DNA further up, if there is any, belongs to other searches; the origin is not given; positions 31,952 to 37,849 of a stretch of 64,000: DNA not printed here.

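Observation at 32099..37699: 1866-aa surface protein built from Listeria-Bacteroides (GW-type) repeats, with no sortase signal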

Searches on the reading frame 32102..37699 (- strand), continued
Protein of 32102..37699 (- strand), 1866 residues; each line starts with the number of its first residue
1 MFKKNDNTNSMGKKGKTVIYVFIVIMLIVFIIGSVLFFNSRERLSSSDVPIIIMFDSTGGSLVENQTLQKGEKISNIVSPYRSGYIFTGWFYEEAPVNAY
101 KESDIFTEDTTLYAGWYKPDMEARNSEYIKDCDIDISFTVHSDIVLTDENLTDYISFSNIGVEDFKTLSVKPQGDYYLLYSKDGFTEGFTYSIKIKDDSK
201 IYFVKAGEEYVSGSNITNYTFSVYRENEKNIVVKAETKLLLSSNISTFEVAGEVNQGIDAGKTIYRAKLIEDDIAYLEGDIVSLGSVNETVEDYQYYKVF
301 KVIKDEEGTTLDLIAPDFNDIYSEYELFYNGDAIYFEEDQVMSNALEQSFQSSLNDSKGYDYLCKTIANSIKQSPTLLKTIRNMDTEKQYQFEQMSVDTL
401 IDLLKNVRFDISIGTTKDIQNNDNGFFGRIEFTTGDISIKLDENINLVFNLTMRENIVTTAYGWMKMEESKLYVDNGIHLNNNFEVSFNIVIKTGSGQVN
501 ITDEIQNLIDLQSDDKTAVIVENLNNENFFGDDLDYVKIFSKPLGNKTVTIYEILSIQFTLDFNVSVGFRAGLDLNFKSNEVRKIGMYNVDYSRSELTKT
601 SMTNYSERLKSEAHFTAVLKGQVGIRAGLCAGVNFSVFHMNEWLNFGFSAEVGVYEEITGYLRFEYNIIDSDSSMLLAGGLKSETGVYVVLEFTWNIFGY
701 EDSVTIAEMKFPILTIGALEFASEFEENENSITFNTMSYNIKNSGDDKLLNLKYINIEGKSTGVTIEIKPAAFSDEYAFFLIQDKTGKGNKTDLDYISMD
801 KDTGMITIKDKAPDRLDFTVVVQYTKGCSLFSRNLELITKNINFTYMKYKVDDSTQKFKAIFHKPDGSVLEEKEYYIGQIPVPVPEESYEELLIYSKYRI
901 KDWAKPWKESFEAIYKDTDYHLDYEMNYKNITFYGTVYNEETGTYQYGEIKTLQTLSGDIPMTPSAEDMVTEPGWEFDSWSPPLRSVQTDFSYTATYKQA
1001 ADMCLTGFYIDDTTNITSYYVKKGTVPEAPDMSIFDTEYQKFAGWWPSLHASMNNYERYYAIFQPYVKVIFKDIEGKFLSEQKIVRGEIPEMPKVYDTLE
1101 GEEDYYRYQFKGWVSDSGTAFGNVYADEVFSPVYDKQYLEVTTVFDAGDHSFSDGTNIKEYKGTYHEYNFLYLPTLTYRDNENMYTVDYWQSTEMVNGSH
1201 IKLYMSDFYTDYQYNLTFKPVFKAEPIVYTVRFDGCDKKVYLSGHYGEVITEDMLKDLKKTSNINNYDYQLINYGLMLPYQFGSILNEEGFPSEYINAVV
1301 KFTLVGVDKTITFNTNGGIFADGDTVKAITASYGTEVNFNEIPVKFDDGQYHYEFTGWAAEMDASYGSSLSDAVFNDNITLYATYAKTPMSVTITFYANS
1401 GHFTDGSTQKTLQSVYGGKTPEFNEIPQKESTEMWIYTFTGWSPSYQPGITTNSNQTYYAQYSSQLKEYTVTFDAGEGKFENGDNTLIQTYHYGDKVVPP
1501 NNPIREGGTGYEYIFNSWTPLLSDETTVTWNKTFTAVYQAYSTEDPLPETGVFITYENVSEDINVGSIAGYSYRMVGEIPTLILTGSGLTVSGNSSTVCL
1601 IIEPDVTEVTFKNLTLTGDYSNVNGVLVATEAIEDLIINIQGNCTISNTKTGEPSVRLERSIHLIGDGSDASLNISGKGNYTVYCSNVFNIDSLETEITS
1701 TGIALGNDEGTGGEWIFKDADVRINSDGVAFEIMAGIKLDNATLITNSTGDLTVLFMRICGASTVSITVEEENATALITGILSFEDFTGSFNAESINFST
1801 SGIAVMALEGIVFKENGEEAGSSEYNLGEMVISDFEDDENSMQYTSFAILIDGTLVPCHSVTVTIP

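Call 80: search_protein_families(library=pfam, proteins=[P0002, P0004, P0007, P0011, P0014], max_evalue=0.1)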
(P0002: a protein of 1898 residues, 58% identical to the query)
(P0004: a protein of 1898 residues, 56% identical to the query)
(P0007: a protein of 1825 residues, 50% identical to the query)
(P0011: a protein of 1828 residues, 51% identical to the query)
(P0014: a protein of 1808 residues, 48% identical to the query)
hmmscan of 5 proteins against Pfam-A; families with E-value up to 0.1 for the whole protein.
P0002 (1898 aa): 4 families
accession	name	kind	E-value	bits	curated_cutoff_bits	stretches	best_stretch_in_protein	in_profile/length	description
PF09479.16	Flg_new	-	3.2e-25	88.5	27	3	63-125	2-64/65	Listeria-Bacteroides repeat domain (List_Bact_rpt)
PF21576.2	T6SS_Tgi2PP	-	0.048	14.5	27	0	778-850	19-90/102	T6SS, Immunity protein Tgi2PP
PF02706.20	Wzz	-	0.052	14.3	25.5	0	28-78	14-63/91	Chain length determinant protein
PF03370.18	CBM_21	-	0.056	14.1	28.9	0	1179-1257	17-95/113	Carbohydrate/starch-binding module (family 21)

P0004 (1898 aa): 3 families
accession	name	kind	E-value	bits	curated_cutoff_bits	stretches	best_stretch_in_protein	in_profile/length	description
PF09479.16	Flg_new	-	1.5e-22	79.9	27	3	66-128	2-64/65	Listeria-Bacteroides repeat domain (List_Bact_rpt)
PF01833.30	TIG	-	0.013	15.9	20.9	0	1616-1646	18-46/84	IPT/TIG domain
PF03370.18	CBM_21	-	0.054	14.2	28.9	0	1181-1259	17-95/113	Carbohydrate/starch-binding module (family 21)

P0007 (1825 aa): 2 families
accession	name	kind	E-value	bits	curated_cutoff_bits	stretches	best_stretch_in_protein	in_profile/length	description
PF09479.16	Flg_new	-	1.4e-23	83.2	27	3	67-129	2-64/65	Listeria-Bacteroides repeat domain (List_Bact_rpt)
PF03370.18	CBM_21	-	0.055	14.1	28.9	0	1209-1260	40-96/113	Carbohydrate/starch-binding module (family 21)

P0011 (1828 aa): 2 families
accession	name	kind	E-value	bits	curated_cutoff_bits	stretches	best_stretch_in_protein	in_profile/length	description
PF09479.16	Flg_new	-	9.1e-24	83.8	27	3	71-133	2-64/65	Listeria-Bacteroides repeat domain (List_Bact_rpt)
PF03370.18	CBM_21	-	0.018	15.7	28.9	1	1187-1268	19-100/113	Carbohydrate/starch-binding module (family 21)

P0014 (1808 aa): 2 families
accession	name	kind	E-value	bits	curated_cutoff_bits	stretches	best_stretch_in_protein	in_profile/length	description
PF09479.16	Flg_new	-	2.5e-21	76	27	3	70-132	2-64/65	Listeria-Bacteroides repeat domain (List_Bact_rpt)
PF09716.15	ETRAMP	-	0.094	13.2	29.1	0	26-54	45-75/81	Malarial early transcribed membrane protein (ETRAMP)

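Call 81: search_protein_families(library=pfam, proteins=[L011:4717-12576:+], max_evalue=0.001)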
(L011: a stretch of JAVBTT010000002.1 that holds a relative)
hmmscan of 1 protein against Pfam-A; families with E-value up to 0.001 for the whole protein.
L011:4717-12576:+ (2620 aa): 2 families
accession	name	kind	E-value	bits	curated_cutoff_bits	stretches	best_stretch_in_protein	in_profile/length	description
PF00395.25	SLH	-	7.5e-33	112.7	20.8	3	32-73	1-44/44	S-layer homology domain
PF09479.16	Flg_new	-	1.6e-22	79.8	27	2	450-512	3-65/65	Listeria-Bacteroides repeat domain (List_Bact_rpt)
